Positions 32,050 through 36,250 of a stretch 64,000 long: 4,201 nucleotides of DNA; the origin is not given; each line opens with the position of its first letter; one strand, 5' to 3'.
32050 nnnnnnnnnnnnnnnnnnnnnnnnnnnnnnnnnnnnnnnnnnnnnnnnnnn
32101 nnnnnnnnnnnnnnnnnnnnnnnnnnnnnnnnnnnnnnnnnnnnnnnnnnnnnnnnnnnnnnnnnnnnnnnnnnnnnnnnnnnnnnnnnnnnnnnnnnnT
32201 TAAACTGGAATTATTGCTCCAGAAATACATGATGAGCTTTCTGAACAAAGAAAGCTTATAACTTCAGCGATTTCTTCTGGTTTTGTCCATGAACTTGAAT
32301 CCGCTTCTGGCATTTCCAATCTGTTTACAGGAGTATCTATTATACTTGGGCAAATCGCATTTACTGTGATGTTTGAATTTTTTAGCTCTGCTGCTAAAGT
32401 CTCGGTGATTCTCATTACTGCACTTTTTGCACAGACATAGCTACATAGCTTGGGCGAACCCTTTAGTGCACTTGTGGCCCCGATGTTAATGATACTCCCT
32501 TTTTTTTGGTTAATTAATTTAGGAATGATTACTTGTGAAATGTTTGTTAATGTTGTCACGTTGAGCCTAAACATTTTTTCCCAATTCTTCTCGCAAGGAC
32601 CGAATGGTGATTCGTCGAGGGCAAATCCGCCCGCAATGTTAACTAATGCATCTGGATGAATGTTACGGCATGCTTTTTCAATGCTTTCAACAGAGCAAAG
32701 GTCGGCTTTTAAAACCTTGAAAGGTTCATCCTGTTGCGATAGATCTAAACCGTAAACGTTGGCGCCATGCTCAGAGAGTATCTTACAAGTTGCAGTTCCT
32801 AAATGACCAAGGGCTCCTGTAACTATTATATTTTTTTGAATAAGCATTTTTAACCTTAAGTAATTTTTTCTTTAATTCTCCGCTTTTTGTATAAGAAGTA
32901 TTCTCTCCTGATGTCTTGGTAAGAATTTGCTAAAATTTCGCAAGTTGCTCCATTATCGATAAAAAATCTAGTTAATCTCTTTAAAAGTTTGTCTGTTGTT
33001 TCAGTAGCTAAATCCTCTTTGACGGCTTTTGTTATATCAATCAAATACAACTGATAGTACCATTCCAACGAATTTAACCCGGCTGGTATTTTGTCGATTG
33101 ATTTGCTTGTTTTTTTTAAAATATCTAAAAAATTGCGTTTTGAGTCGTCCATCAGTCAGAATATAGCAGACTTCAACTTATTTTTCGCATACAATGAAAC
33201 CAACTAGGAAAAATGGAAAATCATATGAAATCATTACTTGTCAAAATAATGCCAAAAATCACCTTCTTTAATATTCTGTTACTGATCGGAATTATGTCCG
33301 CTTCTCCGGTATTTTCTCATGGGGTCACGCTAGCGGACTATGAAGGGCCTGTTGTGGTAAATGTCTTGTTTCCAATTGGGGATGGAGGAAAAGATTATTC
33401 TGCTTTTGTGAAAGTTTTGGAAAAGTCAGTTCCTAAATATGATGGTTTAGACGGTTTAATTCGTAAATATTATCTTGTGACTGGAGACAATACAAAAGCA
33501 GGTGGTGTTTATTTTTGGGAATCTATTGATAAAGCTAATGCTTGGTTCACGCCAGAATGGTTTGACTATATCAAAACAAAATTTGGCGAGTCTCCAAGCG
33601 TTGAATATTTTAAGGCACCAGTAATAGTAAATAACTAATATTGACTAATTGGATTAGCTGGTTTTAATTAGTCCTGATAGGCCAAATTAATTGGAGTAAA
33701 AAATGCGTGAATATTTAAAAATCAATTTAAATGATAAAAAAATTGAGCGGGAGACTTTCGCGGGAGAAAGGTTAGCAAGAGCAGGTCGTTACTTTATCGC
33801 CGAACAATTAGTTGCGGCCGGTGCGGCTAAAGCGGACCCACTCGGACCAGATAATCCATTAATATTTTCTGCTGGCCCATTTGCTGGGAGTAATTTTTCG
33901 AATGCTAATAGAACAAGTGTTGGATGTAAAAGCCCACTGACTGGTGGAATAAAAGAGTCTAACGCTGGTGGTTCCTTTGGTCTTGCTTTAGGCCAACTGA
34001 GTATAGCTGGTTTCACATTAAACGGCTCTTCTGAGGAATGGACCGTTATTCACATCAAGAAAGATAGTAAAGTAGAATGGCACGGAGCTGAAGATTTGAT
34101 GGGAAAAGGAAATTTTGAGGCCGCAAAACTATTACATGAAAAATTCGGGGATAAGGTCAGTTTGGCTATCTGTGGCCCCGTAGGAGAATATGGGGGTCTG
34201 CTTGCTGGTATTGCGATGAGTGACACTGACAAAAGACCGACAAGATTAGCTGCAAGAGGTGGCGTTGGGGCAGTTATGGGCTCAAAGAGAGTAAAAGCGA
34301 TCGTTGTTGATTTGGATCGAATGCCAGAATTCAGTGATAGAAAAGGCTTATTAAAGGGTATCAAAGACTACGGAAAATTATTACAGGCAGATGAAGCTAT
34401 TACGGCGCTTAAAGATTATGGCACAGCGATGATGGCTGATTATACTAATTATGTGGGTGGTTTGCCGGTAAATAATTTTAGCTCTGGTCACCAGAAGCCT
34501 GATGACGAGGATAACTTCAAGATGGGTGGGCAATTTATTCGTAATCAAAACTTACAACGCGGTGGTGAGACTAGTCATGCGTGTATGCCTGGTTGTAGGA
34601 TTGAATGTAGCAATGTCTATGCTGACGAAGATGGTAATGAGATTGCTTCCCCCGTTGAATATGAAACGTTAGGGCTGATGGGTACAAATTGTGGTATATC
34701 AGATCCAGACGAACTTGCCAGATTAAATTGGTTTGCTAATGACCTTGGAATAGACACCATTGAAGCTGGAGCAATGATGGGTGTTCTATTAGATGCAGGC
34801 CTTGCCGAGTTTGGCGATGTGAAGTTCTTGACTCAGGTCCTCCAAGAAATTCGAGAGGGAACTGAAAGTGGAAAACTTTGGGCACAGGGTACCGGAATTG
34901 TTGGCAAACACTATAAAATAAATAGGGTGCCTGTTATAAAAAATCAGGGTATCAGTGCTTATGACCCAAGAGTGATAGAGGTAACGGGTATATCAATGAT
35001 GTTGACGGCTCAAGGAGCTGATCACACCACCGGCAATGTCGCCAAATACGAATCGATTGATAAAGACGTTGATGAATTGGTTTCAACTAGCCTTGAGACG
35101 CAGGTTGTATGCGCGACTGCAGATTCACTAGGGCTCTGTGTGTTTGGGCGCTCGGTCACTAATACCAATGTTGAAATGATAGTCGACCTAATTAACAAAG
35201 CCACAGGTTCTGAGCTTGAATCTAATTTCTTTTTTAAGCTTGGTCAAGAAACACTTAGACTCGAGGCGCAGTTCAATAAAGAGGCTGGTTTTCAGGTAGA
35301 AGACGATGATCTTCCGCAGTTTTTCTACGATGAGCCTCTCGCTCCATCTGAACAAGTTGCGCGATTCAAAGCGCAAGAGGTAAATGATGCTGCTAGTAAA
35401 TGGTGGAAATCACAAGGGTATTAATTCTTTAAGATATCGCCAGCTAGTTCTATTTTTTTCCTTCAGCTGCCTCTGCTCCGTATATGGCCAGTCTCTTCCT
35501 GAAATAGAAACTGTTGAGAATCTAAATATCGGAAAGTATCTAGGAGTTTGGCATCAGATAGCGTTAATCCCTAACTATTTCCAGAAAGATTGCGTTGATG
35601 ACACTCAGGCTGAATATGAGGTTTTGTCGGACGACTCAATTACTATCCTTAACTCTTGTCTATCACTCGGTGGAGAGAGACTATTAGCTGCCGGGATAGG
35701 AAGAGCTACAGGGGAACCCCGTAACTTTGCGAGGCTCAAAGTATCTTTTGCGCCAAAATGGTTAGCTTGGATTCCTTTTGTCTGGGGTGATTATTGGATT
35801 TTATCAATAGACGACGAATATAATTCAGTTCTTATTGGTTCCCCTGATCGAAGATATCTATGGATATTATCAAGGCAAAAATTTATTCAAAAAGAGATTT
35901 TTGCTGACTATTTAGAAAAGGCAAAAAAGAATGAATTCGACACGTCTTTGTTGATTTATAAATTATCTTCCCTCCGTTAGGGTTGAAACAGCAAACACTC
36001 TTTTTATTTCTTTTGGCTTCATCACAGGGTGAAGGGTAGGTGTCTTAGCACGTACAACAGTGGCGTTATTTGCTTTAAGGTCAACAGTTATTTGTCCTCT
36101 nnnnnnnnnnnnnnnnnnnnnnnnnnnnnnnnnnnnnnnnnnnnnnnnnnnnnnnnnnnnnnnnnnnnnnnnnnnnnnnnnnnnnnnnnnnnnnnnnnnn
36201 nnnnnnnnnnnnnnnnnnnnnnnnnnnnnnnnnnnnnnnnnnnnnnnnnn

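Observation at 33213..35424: AOR-family tungsten/molybdenum aldehyde:ferredoxin oxidoreductase in an apparently aerobic marine genome, next to a YdhR-like protein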

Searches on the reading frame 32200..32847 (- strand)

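Call 3: search_protein_families(library=pfam, proteins=[window:32200-32847:-], max_evalue=0.01)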
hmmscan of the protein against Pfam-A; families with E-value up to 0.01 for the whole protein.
window:32200-32847:- (215 aa): 6 families
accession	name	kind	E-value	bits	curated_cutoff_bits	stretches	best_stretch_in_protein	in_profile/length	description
PF00106.31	adh_short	-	8.8e-32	110.6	26.6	1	5-176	1-188/195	short chain dehydrogenase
PF13561.12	adh_short_C2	-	2.5e-28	99.7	27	1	16-215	8-231/236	Enoyl-(Acyl carrier protein) reductase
PF01370.27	Epimerase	-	7.1e-09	35.9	20.9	1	7-80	1-79/240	NAD dependent epimerase/dehydratase family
PF04321.23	RmlD_sub_bind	-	3.6e-07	30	27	1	6-105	2-87/287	RmlD substrate binding domain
PF08659.16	KR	-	0.00043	20.7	22.6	0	7-30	3-26/180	KR domain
PF16363.11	GDP_Man_Dehyd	-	0.00047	20.2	27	1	9-82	2-93/332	GDP-mannose 4,6 dehydratase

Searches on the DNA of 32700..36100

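Call 56: search_rna_families(source=window, start=32700, end=36100, threshold=evalue, max_evalue=1)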
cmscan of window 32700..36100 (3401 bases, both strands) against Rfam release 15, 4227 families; matches with E-value up to 1: 0.
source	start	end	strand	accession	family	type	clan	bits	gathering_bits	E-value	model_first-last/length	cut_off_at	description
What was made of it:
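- Tried and rejected: Moco/Tuco riboswitch or other RNA element upstream: none found (call 56).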

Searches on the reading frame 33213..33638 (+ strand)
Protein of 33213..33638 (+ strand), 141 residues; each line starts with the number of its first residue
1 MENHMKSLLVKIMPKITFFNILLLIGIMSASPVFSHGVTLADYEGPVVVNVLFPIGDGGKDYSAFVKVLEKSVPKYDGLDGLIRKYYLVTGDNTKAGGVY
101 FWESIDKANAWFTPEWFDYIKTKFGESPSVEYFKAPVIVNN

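Call 3: search_protein_families(library=pfam, proteins=[window:33213-33638:+], max_evalue=0.01)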
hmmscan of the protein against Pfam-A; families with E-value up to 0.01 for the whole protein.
window:33213-33638:+ (141 aa): 1 family
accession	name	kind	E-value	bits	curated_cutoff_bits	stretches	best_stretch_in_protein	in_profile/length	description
PF08803.17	ydhR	-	0.00051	20.4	27.1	1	73-113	24-64/96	Putative mono-oxygenase ydhR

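Call 4: search_protein_families(library=ncbifam, proteins=[window:33213-33638:+], max_evalue=0.01)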
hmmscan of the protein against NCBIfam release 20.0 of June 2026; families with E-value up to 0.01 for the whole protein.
window:33213-33638:+ (141 aa): 0 families

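Call 6: search_solved_structures(query=window:33213-33638:+, max_evalue=10, show_alignments=2)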
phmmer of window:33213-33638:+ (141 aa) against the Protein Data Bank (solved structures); distinct sequences matched with E-value up to 10: 1.
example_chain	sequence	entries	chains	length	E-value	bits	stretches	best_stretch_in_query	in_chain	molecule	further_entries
9e2g_0S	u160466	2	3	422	0.019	17.9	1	36-126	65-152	EF-hand domain-containing protein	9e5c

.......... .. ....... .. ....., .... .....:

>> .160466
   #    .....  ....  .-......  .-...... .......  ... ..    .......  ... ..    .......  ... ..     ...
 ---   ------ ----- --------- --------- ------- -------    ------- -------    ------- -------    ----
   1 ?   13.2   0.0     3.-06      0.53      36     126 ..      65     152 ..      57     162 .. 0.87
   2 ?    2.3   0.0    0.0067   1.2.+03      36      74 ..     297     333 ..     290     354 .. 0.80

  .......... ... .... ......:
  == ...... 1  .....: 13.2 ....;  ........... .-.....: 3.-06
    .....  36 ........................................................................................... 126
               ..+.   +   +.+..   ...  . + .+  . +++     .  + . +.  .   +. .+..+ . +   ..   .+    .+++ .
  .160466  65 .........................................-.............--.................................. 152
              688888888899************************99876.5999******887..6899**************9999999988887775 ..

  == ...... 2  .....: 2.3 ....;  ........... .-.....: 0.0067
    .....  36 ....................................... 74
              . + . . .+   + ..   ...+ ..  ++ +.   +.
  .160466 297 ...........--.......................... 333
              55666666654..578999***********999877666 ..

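Call 14: find_homologous_proteins(query=window:33213-33638:+, max_evalue=0.001)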
Query window:33213-33638:+ (141 aa): 8 proteins with E <= 0.001 among 46 candidates.
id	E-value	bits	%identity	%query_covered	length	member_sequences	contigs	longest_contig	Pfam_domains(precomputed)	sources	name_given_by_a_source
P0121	1.4e-82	292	96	97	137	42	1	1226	-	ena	-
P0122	1.0e-76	273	88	97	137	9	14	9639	-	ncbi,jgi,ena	-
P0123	4.2e-76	271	91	97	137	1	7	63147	-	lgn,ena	-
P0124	2.1e-73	263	85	97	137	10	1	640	-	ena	-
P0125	2.9e-69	249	85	87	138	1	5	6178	-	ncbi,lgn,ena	-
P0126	1.7e-63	231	85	78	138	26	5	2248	-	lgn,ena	-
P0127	4.9e-15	73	53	50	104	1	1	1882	PF08803.18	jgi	jgi:hypothetical protein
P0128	6.9e-13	66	49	50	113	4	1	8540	PF08803.18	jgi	-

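Call 24: search_protein_representatives(protein=window:33213-33638:+)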
Query: 141 residues. Proteins with E-value up to 0.001 (for the whole library): 611; up to 1e-10: 102; up to 1e-30: 2. The best 150 are listed.
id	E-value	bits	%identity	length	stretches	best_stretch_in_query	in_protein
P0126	5.5e-64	230.5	77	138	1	15-141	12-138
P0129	1.5e-37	144.7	52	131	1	18-141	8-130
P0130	2.7e-26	108.2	86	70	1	5-67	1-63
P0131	1.0e-24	103.1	36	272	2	45-141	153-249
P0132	1.6e-24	102.5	34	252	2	13-139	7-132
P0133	7.0e-23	97.2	36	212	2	45-139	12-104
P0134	1.1e-22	96.5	35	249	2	68-141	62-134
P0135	1.2e-22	96.4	35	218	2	30-136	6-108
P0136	1.7e-22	95.9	35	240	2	35-141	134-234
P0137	2.7e-22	95.3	34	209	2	44-141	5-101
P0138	5.5e-22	94.3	34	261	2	41-141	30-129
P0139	5.5e-22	94.3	35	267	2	54-139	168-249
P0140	1.1e-21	93.2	29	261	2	69-141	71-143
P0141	3.0e-21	91.9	35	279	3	57-139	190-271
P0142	6.2e-21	90.9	31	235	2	33-138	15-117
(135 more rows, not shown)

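Call 27: search_protein_families(library=pfam, alignment_id=A1, max_evalue=0.001)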
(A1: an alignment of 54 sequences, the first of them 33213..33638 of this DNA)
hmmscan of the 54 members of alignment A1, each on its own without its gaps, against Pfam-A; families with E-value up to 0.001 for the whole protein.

A. member 1, window:33213-33638:+ (141 aa): 1 family
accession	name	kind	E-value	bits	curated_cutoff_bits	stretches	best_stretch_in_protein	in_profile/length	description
PF08803.17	ydhR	-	0.00051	20.4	27.1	1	73-113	24-64/96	Putative mono-oxygenase ydhR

B. families by the number of members that match (of 54 scanned): 2 families
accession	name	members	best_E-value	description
PF08803.17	ydhR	47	1.4e-09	Putative mono-oxygenase ydhR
PF03992.22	ABM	2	0.00082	Antibiotic biosynthesis monooxygenase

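Call 39: predict_structure(alignment_id=A1)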
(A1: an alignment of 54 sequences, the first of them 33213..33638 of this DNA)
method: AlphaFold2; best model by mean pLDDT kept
length: 141 residues; sequences in the alignment: 54
mean_pLDDT: 83.5   pTM: 0.70
mean pLDDT of the five models: 83.5, 83.3, 83.1, 82.9, 82.2
residues with pLDDT >= 90: 92; 70-90: 10; 50-70: 26; < 50: 13
segments of 3 or more residues with pLDDT < 50: 1-4, 18-22
pLDDT, mean of each block of 10 residues (from residue 1): 50 49 55 60 94 93 96 97 98 97 97 95 93 96 83
secondary structure, 60 per line:
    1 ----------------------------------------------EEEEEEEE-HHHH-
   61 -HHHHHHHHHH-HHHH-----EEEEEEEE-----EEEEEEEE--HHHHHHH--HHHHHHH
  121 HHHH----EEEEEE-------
elements in order: E47-54 H56-59 H62-71 H73-76 E82-89 E95-102 H105-111 H114-124 E129-134

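Call 41: fold_search(model_id=the predicted structure, library=pdb)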
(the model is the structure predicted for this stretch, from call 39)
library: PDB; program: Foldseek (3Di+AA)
matches with E <= 10: 1562; with E <= 0.001: 25
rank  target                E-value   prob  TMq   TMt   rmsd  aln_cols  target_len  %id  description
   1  1wd6_A                7.1e-05  1.00  0.54  0.75   2.2        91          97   19  crystal structure of JW1657 from Escherichia coli (released 2004-11-12)
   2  1wd6_B                7.6e-05  1.00  0.54  0.76   2.1        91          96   19  crystal structure of JW1657 from Escherichia coli (released 2004-11-12)
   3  3kg0_A                8.6e-05  1.00  0.45  0.59   4.2       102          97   17  Crystal structure of SnoaB, a cofactor-independent oxygenase from Streptomyces nogalater, determined to 1.7 resolution (released 2010-01-26)
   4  2bbe                  1.2e-04  1.00  0.49  0.64   3.6        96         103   19  Crystal structure of protein SO0527 from Shewanella oneidensis (released 2005-11-29)
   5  9lsd_B                1.2e-04  1.00  0.44  0.54   5.3       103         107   16  Crystal structure of a polyketide cyclase FasU from Streptomyces kanamyceticus (released 2025-03-12)
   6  4za1_B                2.1e-04  1.00  0.44  0.64   4.6        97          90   18  Crystal Structure of NosA Involved in Nosiheptide Biosynthesis (released 2015-08-19)
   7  3kg1_A                2.4e-04  1.00  0.47  0.62   4.1       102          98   16  Crystal structure of SnoaB, a cofactor-independent oxygenase from Streptomyces nogalater, mutant N63A (released 2010-01-26)
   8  3gz7_B                2.4e-04  1.00  0.46  0.62   4.4       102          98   16  Crystal structure of Putative antibiotic biosynthesis monooxygenase (NP_888398.1) from BORDETELLA BRONCHISEPTICA at 2. (released 2009-04-21)
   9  2pd1_A                2.6e-04  1.00  0.54  0.71   3.5       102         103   12  Crystal structure of NE2512 protein of unknown function from Nitrosomonas europaea (released 2007-05-01)
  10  9lsd_A                2.7e-04  1.00  0.44  0.54   5.3       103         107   16  Crystal structure of a polyketide cyclase FasU from Streptomyces kanamyceticus (released 2025-03-12)
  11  3kg0_B                2.7e-04  1.00  0.45  0.59   4.3       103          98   16  Crystal structure of SnoaB, a cofactor-independent oxygenase from Streptomyces nogalater, determined to 1.7 resolution (released 2010-01-26)
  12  4za1_C                2.9e-04  1.00  0.45  0.64   4.3        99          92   16  Crystal Structure of NosA Involved in Nosiheptide Biosynthesis (released 2015-08-19)
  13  1y0h_B                3.1e-04  1.00  0.48  0.64   4.1       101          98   17  Structure of Rv0793 from Mycobacterium tuberculosis (released 2004-12-28)
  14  1lq9_A                3.9e-04  1.00  0.51  0.62   6.0       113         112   16  Crystal Structure of a Monooxygenase from the Gene ActVA-Orf6 of Streptomyces coelicolor Strain A3(2) (released 2003-01-14)
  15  1iuj_A                4.2e-04  1.00  0.47  0.61   4.1       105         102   17  The structure of TT1380 protein from thermus thermophilus (released 2003-09-09)
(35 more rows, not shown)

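Call 68: find_encoding_contigs(protein=P0128, flank=6000, max_places=2)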
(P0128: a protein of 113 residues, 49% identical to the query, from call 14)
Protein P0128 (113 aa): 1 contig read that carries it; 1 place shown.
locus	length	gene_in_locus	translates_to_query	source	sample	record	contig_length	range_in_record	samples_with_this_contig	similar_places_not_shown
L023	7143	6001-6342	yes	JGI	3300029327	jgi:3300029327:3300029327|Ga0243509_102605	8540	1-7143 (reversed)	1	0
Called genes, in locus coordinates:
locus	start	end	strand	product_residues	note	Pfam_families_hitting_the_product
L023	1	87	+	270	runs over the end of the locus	PF01522:Polysacc_deac_1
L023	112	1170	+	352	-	PF13480:Acetyltransf_6, PF02388:FemAB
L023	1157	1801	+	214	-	-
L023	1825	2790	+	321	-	PF13641:Glyco_tranf_2_3, PF00535:Glycos_transf_2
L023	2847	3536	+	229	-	-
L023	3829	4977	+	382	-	PF06965:Na_H_antiport_1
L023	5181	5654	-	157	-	PF01402:RHH_1, PF08753:NikR_C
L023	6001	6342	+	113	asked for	PF08803:ydhR (weak)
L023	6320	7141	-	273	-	?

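Call 69: find_encoding_contigs(protein=P0129, flank=6000, max_places=3)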
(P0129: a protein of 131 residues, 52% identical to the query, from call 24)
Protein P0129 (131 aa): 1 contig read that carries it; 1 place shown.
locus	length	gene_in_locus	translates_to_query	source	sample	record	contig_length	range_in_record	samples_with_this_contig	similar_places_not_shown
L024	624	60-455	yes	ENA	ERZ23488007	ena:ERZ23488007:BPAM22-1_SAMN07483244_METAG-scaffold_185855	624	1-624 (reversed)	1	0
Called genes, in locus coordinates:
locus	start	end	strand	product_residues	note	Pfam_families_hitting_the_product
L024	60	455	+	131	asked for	PF08803:ydhR (weak)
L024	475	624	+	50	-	?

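Call 70: find_encoding_contigs(protein=P0126, flank=6000, max_places=3)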
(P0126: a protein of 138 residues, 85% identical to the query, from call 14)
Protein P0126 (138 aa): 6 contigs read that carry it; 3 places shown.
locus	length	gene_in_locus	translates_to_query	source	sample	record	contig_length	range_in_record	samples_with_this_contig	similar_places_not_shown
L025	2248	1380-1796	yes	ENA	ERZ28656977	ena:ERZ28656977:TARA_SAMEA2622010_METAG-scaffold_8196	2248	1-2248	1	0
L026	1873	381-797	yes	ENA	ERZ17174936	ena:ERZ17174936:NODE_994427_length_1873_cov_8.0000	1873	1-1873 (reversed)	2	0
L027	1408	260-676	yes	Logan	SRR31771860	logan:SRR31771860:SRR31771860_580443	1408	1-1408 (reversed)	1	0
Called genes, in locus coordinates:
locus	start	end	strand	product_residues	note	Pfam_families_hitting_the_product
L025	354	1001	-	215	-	PF00106:adh_short, PF01370:Epimerase, PF04321:RmlD_sub_bind (faint), PF13561:adh_short_C2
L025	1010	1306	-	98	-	-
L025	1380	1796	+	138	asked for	-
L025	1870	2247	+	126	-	?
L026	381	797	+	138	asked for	-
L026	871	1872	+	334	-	?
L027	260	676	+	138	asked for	-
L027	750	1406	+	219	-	?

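Call 89: search_protein_families(library=padloc, proteins=[window:33213-33638:+], max_evalue=0.01)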
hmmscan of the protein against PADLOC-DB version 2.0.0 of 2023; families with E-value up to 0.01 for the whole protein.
window:33213-33638:+ (141 aa): 0 families
